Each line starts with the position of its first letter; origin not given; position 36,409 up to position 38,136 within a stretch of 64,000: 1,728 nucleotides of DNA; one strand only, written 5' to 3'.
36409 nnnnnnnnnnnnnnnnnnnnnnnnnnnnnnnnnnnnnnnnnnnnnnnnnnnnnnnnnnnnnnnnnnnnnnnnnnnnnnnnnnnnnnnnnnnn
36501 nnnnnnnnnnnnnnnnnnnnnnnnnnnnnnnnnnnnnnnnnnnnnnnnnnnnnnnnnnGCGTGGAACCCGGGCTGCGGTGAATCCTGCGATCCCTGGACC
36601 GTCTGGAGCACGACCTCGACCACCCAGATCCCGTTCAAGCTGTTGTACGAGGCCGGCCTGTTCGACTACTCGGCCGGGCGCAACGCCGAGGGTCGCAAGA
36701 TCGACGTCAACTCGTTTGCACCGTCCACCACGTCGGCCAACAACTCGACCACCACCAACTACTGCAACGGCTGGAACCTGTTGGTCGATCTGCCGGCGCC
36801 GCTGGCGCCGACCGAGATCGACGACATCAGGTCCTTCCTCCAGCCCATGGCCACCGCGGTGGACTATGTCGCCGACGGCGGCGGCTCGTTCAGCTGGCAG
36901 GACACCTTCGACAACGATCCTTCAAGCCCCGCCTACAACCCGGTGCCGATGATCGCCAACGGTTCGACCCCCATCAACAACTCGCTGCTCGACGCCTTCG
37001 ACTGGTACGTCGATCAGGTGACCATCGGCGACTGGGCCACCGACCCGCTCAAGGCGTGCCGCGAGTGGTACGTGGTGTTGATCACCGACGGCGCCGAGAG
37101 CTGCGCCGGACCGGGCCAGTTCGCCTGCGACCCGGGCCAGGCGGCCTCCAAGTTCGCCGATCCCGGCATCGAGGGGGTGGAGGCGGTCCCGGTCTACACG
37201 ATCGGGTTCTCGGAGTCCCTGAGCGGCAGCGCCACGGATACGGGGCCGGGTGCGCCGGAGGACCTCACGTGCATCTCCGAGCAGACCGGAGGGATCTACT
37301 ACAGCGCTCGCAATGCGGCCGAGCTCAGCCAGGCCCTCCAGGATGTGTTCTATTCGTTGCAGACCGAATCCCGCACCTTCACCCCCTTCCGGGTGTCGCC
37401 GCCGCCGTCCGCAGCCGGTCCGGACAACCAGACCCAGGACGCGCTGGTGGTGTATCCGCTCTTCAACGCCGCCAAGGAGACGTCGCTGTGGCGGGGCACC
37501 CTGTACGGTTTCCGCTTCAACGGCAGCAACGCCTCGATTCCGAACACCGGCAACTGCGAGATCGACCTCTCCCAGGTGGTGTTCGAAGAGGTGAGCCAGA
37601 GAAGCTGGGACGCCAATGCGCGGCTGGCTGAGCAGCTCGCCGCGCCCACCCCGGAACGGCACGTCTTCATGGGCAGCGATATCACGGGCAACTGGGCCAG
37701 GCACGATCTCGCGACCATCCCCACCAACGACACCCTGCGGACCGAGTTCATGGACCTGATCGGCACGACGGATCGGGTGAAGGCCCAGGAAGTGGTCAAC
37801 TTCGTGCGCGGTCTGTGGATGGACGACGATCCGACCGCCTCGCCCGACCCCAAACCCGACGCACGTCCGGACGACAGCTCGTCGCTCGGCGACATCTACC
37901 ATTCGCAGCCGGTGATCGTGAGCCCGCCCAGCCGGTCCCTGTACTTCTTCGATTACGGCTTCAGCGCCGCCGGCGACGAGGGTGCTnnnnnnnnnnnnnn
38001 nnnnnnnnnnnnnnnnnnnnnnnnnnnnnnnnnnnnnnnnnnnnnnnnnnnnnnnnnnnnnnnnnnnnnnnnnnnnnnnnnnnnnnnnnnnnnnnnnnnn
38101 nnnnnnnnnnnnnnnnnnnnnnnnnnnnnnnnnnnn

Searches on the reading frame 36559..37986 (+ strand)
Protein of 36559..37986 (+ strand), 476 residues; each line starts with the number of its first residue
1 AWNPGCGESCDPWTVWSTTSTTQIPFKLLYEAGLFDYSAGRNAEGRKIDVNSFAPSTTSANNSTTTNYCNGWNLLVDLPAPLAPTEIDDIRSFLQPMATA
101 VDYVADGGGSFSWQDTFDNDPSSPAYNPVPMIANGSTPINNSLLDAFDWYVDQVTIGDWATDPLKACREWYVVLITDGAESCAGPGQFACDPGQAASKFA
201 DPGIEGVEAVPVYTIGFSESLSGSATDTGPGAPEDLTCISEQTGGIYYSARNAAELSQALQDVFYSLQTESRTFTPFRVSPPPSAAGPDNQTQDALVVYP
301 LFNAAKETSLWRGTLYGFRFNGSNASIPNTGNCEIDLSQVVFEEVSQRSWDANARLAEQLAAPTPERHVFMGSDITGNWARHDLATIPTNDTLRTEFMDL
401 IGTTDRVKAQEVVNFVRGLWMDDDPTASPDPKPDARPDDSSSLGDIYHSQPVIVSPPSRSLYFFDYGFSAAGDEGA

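Call 36: find_homologous_proteins(query=window:36559-37986:+, max_evalue=0.00001)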
Query window:36559-37986:+ (476 aa): 15 proteins with E <= 0.00001 among 8000 candidates.
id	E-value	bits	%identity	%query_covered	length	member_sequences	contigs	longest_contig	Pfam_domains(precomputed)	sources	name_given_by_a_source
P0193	1.2e-147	511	51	99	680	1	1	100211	-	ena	-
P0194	1.7e-121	425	46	100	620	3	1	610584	-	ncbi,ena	-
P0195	4.3e-121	423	88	44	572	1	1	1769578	-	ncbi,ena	-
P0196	7.8e-114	399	84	44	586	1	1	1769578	PF05567.18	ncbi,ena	-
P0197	7.8e-110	386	70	51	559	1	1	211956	-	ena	-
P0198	3.6e-109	384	48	90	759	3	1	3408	PF05567.18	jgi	jgi:hypothetical protein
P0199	1.5e-104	369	59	58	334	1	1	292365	-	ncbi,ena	-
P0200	2.1e-80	289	40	84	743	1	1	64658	PF05567.18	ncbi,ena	-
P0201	5.6e-71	258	46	61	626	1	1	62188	-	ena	-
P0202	1.4e-67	247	47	58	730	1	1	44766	PF05567.18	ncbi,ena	-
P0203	1.5e-65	240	54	49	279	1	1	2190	-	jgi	jgi:hypothetical protein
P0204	5.6e-61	225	57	36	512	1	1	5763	-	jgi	-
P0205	2.3e-60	223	48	55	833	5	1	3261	PF05567.18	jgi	jgi:hypothetical protein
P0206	7.1e-51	192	57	34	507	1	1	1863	-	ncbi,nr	ncbi:MAG TPA: hypothetical protein VLT32_22705, partial [Candidatus Sulfomarinibacteraceae bacterium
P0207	2.8e-27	114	45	31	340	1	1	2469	PF07731.21,PF07732.22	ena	-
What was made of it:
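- Tried and rejected: The F-region homolog search returned only 15, mostly fragmentary, proteins (call 36).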
